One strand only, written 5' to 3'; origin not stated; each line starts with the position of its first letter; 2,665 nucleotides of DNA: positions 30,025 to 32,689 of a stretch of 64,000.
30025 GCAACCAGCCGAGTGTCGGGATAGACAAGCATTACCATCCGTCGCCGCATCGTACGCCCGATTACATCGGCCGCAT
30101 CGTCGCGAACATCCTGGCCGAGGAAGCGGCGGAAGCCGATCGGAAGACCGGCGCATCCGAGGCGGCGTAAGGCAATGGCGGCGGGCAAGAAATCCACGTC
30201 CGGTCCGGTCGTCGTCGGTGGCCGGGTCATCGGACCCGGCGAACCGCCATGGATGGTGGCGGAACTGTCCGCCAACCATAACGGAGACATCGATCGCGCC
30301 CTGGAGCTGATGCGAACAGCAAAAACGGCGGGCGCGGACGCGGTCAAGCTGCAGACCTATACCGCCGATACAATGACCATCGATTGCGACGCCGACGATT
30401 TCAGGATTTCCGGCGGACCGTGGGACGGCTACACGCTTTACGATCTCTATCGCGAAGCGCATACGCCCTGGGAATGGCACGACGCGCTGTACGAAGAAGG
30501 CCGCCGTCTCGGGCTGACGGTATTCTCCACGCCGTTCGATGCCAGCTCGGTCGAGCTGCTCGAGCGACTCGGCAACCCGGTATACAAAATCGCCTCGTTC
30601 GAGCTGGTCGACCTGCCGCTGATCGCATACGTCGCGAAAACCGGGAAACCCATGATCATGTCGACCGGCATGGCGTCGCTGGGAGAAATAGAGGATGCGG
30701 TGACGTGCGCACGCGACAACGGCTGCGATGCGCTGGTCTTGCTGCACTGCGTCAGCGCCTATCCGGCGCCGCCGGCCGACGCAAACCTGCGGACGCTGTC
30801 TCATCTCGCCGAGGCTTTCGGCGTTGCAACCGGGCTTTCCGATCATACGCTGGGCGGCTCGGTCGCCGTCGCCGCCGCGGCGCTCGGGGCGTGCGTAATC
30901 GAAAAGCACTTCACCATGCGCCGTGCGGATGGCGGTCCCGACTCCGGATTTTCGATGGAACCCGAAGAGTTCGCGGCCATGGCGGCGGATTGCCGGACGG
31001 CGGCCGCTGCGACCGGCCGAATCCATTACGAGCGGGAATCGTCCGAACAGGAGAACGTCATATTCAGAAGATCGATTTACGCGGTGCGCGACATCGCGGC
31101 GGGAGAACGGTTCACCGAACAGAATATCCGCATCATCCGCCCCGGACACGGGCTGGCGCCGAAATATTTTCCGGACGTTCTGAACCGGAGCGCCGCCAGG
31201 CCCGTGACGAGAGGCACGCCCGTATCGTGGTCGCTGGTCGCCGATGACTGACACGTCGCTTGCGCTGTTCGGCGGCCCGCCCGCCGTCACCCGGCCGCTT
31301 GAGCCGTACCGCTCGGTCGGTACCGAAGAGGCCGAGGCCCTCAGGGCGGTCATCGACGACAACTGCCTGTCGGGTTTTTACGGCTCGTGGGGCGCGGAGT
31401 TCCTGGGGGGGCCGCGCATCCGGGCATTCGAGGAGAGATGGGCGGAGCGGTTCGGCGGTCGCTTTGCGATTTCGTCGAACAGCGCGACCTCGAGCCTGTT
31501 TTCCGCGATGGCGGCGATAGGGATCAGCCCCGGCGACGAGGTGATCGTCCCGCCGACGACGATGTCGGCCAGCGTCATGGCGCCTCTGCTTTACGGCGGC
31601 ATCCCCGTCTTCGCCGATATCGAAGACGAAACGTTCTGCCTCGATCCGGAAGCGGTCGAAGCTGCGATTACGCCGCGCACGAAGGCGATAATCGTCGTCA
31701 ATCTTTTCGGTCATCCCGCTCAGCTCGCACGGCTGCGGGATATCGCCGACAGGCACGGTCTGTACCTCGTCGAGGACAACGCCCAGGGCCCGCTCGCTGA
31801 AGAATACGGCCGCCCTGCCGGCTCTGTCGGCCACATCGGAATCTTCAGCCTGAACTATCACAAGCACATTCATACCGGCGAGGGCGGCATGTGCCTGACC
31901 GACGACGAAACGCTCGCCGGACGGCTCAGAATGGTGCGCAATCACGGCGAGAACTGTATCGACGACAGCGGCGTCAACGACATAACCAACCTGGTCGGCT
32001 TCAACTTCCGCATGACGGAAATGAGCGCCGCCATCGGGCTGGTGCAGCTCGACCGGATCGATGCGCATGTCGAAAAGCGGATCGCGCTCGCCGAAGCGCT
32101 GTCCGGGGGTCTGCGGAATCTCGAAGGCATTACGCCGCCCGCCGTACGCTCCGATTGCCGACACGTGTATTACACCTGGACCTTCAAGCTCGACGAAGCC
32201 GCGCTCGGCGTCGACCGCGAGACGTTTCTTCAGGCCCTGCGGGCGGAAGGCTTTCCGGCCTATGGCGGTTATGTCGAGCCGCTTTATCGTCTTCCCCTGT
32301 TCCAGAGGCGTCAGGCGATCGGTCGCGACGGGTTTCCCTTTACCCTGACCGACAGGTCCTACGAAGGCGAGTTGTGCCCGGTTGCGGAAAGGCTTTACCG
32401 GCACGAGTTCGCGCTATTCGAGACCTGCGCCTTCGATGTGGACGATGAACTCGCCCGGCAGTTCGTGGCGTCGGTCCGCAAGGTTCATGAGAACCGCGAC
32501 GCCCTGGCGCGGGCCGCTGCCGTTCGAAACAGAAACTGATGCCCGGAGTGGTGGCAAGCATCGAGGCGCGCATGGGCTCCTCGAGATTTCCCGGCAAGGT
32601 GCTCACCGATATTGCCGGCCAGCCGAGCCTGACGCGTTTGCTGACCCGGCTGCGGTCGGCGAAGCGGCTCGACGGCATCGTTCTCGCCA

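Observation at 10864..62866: Four cobalamin-dependent radical SAM enzymes embedded in one nonulosonic-acid glycan island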

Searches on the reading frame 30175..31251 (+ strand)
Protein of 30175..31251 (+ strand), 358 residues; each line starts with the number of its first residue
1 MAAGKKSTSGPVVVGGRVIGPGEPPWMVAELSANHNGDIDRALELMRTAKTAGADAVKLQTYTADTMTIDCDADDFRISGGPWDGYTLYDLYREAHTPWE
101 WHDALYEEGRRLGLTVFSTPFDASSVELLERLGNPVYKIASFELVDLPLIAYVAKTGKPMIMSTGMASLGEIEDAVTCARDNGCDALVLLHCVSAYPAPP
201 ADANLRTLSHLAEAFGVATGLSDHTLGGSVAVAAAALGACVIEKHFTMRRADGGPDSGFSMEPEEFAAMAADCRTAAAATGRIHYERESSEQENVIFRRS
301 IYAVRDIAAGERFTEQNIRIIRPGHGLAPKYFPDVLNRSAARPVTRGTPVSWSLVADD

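Call 8: search_protein_families(library=pfam, proteins=[window:30175-31251:+], max_evalue=0.001)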
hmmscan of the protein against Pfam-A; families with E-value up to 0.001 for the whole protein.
window:30175-31251:+ (358 aa): 2 families
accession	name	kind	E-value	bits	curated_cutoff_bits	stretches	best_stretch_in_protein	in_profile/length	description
PF03102.20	NeuB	-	1.7e-88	296.6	22.1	1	46-283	2-239/241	NeuB family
PF08666.17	SAF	-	1.4e-13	51.6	21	1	298-355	1-62/63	SAF domain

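Call 22: search_protein_families(library=ncbifam, proteins=[window:30175-31251:+], max_evalue=0.001)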
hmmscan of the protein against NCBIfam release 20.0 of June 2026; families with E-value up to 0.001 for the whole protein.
window:30175-31251:+ (358 aa): 2 families
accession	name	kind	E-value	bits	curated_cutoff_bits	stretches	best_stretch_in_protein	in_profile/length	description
TIGR03586.1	PseI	equivalog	5.6e-148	492.5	340.25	1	25-350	2-327/327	pseudaminic acid synthase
TIGR03569.1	NeuB_NnaB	equivalog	1.1e-92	310.6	399.65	1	26-347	2-326/329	N-acetylneuraminate synthase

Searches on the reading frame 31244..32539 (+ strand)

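Call 8: search_protein_families(library=pfam, proteins=[window:31244-32539:+], max_evalue=0.001)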
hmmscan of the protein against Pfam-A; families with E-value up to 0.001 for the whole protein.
window:31244-32539:+ (431 aa): 2 families
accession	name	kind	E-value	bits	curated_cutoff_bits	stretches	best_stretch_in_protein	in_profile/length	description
PF01041.23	DegT_DnrJ_EryC1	-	2.9e-84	283.8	19.8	1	53-365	20-329/360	DegT/DnrJ/EryC1/StrS aminotransferase family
PF00155.27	Aminotran_1_2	-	5e-05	23.1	19.7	1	59-180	44-187/361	Aminotransferase class I and II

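Call 22: search_protein_families(library=ncbifam, proteins=[window:31244-32539:+], max_evalue=0.001)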
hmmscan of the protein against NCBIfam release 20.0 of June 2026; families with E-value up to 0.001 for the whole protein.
window:31244-32539:+ (431 aa): 25 families
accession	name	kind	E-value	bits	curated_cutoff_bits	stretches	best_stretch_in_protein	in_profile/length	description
TIGR03588.1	PseC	equivalog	2e-59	201.5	423.5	1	55-361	28-342/380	UDP-4-amino-4,6-dideoxy-N-acetyl-beta-L-altrosamine transaminase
TIGR04427.1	PLP_DesI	equivalog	9e-55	186.3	650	1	4-339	6-326/390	dTDP-4-dehydro-6-deoxyglucose aminotransferase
NF008658.2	PRK11658.1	equivalog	3.7e-53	180.5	631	1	55-336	31-317/379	UDP-4-amino-4-deoxy-L-arabinose aminotransferase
NF008687.0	PRK11706.1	equivalog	3.1e-48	164.4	375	1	65-355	39-331/375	dTDP-4-amino-4,6-dideoxygalactose transaminase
TIGR04181.1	NHT_00031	hypoth_equivalog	1.1e-47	162.6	420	1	56-357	29-339/359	LegC family aminotransferase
TIGR02379.1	ECA_wecE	subfamily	6.1e-42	143.7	434.85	1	63-344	37-322/376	dTDP-4-amino-4,6-dideoxy-D-glucose transaminase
NF011936.0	PRK15407.1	equivalog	9.7e-41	139.9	423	2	59-247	67-263/440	lipopolysaccharide biosynthesis protein RfbH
NF041364.1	GntC_guanitoxin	equivalog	2.2e-08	33.4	415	1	87-179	74-174/356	guanitoxin biosynthesis PLP-dependent (S)-gamma-hydroxy-L-arginine cyclodehydratase GntC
NF004621.0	PRK05957.1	equivalog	1.9e-07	30.1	498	1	86-180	103-201/389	pyridoxal phosphate-dependent aminotransferase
NF005732.0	PRK07550.1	equivalog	2.8e-07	30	366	1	55-191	71-218/389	aminotransferase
NF009079.0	PRK12414.1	subfamily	4e-07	29.4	481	1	79-167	97-184/384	methionine aminotransferase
TIGR03947.1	viomycin_VioD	equivalog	4.4e-07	29.1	390.9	1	53-185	50-188/359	capreomycidine synthase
NF005816.0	PRK07682.1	equivalog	6.5e-07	28.3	620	1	81-153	99-171/390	aminotransferase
NF006569.0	PRK09082.1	subfamily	9.3e-07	28.3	420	1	80-153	99-171/386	methionine aminotransferase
NF004769.0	PRK06107.1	equivalog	1e-06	27.8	617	1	64-151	85-172/402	aspartate transaminase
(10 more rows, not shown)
